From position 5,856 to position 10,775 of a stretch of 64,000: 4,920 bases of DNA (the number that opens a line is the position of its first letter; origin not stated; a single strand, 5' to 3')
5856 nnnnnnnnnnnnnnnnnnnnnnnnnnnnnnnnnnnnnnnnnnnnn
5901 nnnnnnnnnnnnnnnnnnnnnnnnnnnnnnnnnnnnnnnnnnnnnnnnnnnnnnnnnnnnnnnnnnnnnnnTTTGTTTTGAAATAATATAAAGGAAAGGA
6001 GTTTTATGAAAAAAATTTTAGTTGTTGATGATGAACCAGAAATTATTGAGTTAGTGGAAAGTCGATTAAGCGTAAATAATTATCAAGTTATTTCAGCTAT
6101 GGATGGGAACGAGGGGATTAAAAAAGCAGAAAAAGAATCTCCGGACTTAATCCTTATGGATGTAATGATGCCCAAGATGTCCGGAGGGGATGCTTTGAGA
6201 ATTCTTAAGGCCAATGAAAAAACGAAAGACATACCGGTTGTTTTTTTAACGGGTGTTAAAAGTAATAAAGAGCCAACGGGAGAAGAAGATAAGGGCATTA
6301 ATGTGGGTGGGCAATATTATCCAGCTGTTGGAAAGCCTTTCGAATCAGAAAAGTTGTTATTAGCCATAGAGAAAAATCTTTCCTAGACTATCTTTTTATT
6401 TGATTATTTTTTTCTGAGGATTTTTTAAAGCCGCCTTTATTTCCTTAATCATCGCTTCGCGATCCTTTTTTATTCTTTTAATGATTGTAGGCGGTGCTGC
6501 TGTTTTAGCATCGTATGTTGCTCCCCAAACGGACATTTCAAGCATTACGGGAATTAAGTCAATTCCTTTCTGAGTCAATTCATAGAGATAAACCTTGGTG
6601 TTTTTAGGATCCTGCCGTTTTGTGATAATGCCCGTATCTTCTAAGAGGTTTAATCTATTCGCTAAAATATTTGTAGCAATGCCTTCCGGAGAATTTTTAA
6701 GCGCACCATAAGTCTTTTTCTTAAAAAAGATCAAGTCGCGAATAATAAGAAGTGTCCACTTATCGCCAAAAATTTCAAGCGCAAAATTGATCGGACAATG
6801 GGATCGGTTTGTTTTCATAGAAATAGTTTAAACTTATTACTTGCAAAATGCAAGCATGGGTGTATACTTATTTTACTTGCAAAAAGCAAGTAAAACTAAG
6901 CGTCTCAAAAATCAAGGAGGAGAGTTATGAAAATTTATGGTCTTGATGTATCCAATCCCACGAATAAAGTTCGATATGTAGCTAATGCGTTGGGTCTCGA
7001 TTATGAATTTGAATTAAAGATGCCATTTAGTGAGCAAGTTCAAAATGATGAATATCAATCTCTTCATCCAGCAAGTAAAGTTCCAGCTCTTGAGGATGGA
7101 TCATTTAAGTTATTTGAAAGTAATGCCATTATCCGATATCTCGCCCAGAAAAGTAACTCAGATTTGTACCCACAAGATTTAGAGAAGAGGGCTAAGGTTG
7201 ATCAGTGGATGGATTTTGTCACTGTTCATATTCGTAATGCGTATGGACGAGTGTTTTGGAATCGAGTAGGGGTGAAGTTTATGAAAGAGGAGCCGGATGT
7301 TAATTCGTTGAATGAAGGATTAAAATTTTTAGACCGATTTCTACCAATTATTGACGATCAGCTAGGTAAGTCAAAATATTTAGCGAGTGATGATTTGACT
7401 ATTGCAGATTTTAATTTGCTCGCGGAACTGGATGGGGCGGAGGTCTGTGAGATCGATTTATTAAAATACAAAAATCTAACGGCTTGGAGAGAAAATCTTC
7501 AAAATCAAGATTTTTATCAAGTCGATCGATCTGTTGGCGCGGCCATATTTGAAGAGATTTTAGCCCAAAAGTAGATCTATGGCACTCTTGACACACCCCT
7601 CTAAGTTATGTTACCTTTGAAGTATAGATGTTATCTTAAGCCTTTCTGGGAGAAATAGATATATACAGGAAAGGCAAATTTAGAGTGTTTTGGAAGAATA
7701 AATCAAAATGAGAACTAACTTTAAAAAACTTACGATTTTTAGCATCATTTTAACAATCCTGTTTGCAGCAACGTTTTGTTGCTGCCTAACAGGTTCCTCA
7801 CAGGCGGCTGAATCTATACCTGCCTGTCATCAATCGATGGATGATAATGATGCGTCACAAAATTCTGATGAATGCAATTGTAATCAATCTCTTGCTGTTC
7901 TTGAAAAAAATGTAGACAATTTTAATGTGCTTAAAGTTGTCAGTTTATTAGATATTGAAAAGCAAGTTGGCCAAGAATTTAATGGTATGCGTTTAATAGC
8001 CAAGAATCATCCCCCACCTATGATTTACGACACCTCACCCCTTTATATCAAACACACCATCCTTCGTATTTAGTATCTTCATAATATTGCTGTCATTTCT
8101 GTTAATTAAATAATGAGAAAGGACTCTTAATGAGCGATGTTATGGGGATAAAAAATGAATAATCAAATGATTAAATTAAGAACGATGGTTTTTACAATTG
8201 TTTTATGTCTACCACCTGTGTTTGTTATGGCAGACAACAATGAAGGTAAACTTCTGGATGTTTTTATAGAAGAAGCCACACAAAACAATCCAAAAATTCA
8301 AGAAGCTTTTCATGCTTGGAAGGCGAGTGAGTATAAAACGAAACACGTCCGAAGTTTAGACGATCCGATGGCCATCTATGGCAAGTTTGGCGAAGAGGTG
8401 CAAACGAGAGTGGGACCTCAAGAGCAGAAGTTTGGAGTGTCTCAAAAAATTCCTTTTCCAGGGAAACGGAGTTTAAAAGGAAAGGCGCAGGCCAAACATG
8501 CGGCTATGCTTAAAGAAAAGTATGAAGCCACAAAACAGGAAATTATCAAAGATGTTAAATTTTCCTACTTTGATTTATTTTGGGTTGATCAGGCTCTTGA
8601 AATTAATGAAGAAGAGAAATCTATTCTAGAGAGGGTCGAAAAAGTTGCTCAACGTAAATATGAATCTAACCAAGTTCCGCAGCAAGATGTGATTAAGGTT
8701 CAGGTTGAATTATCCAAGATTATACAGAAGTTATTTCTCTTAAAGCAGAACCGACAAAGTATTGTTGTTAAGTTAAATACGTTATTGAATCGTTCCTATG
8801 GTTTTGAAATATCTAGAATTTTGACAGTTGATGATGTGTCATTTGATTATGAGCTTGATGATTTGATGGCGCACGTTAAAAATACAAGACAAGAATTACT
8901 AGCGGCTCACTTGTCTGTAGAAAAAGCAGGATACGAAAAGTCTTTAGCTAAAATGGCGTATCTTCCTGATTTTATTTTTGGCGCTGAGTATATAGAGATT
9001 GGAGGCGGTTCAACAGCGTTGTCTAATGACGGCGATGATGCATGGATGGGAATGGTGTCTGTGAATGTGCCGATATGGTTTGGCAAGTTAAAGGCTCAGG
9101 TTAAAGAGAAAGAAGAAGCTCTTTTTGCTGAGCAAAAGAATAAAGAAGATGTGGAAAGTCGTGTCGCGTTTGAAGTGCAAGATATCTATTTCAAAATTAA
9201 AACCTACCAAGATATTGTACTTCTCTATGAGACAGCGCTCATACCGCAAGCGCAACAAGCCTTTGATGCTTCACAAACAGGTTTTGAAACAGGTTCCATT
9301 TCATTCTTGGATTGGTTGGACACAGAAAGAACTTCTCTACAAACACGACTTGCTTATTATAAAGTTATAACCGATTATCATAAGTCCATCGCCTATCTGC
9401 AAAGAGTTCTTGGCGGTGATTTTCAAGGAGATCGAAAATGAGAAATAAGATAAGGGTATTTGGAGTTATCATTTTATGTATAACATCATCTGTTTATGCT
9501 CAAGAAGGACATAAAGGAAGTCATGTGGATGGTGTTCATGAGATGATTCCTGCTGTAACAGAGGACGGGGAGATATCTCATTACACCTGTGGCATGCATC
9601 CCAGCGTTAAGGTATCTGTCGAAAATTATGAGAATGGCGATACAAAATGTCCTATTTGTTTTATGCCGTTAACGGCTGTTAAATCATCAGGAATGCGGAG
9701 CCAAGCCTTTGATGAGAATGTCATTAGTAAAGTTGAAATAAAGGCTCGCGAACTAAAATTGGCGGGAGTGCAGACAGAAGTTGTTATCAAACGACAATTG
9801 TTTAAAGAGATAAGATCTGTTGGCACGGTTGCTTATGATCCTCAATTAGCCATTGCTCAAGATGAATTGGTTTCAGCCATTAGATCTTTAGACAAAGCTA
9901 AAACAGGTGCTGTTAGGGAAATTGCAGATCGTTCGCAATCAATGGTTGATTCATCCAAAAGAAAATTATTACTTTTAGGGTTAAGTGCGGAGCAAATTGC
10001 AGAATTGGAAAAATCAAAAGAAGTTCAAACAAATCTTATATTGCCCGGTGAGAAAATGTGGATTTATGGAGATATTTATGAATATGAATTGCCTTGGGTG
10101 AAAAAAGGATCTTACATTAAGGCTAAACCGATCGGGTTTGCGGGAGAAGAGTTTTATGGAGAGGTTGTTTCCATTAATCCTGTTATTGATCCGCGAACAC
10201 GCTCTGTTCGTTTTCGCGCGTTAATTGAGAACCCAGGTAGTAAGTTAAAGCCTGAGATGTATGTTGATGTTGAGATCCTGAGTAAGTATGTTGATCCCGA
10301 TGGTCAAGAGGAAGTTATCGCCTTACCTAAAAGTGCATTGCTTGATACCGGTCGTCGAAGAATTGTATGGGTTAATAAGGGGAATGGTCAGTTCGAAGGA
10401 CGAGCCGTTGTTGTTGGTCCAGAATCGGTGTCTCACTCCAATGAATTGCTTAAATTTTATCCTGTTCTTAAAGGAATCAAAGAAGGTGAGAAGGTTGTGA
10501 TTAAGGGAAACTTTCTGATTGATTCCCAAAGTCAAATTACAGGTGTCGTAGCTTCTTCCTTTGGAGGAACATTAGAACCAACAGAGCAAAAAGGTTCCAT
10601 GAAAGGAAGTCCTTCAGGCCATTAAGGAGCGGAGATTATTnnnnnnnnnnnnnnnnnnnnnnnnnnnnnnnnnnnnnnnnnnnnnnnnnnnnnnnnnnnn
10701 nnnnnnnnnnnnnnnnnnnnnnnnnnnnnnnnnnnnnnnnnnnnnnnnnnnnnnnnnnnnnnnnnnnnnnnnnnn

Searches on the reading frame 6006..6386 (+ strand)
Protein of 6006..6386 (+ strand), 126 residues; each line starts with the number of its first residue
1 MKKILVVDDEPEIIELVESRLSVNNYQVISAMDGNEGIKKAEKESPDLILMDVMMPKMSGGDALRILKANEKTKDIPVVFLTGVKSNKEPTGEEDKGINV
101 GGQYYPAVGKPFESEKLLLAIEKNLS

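Call 60: search_protein_families(library=pfam, proteins=[window:6006-6386:+], max_evalue=0.00001)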
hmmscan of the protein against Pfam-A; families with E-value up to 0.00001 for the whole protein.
window:6006-6386:+ (126 aa): 1 family
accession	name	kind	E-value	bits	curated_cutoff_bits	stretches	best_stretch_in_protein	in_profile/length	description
PF00072.30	Response_reg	-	3.7e-21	75.8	30.2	1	4-121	1-110/111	Response regulator receiver domain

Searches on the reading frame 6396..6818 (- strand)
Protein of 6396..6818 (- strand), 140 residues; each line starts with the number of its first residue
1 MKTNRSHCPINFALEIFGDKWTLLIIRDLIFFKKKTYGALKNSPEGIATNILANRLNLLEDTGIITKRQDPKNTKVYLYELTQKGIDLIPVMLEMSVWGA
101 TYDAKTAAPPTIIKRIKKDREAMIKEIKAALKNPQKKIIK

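Call 60: search_protein_families(library=pfam, proteins=[window:6396-6818:-], max_evalue=0.00001)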
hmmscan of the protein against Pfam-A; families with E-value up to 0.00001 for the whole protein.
window:6396-6818:- (140 aa): 1 family
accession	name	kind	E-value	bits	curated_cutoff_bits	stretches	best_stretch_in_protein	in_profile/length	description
PF01638.23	HxlR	-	7.7e-16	58.2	20.8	1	17-103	2-87/91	HxlR-like helix-turn-helix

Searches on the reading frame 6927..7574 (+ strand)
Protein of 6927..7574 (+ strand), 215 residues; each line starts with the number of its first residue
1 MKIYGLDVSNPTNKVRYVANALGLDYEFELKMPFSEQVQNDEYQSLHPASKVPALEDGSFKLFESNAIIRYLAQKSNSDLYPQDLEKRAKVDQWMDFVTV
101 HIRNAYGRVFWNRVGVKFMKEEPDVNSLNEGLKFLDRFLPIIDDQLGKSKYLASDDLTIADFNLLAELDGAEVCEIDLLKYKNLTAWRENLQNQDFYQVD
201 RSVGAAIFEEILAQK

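Call 60: search_protein_families(library=pfam, proteins=[window:6927-7574:+], max_evalue=0.00001)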
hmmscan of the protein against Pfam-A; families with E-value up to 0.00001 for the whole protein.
window:6927-7574:+ (215 aa): 5 families
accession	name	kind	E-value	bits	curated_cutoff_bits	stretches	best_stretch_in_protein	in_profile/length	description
PF13417.12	GST_N_3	-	1.6e-14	54.4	22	1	4-77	2-72/75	Glutathione S-transferase, N-terminal domain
PF02798.26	GST_N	-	1.5e-13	51.3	20.9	1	10-74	12-76/76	Glutathione S-transferase, N-terminal domain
PF00043.30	GST_C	-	3.9e-10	40.3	20.7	1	118-194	14-92/93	Glutathione S-transferase, C-terminal domain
PF13409.12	GST_N_2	-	4.4e-10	40.5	25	1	12-74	5-69/70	Glutathione S-transferase, N-terminal domain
PF14497.11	GST_C_3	-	2.5e-07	31.3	21.6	1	133-194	29-94/104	Glutathione S-transferase, C-terminal domain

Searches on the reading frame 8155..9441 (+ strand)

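Call 60: search_protein_families(library=pfam, proteins=[window:8155-9441:+], max_evalue=0.00001)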
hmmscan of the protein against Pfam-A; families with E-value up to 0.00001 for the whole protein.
window:8155-9441:+ (428 aa): 1 family
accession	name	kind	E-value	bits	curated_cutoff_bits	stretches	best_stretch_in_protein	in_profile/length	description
PF02321.23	OEP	-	4.8e-45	154.1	22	2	234-420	1-187/187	Outer membrane efflux protein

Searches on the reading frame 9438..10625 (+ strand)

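Call 60: search_protein_families(library=pfam, proteins=[window:9438-10625:+], max_evalue=0.00001)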
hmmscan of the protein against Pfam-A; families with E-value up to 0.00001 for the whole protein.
window:9438-10625:+ (395 aa): 2 families
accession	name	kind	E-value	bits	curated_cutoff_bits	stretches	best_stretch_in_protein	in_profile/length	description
PF16576.10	HlyD_D23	-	1.1e-26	93.9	30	2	205-276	143-214/214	Barrel-sandwich domain of CusB or HlyD membrane-fusion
PF13437.12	HlyD_3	-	6e-06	27.4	22.2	0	201-272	30-105/106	HlyD family secretion protein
